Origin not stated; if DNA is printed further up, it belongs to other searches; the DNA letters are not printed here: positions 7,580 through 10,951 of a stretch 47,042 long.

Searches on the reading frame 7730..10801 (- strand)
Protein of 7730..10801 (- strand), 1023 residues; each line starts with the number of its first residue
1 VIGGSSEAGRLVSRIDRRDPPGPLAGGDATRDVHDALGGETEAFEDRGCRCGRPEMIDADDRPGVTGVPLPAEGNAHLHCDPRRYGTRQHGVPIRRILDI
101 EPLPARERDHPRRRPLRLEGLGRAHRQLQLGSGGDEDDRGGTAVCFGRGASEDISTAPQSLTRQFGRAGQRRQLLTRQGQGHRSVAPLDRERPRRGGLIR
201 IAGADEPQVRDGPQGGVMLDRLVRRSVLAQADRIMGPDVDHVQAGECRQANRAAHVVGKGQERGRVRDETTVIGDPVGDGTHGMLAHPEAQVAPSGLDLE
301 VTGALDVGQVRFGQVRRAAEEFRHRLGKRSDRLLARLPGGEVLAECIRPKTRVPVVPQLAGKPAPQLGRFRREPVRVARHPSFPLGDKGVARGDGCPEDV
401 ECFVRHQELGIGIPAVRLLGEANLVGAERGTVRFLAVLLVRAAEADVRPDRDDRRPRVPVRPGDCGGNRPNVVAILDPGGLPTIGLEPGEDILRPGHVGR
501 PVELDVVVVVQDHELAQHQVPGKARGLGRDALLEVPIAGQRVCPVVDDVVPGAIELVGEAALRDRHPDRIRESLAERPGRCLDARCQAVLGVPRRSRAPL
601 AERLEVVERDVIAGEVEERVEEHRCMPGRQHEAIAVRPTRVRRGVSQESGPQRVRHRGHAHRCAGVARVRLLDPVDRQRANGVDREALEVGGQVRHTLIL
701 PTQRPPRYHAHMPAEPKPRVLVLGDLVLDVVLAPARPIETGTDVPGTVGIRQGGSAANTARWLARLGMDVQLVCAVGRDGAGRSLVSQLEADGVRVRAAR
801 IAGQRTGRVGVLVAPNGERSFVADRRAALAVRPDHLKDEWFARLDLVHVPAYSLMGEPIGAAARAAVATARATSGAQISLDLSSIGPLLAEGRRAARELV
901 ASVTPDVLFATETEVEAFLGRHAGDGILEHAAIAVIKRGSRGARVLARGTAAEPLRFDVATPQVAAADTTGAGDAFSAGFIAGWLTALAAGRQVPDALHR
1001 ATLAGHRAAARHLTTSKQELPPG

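Call 50: search_protein_families(library=pfam, proteins=[window:7730-10801:-])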
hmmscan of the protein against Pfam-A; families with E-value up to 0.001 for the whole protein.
window:7730-10801:- (1023 aa): 1 family
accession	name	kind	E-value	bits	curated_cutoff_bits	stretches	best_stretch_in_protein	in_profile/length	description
PF00294.29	PfkB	-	4.1e-38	131.9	25.8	1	719-1016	3-297/302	pfkB family carbohydrate kinase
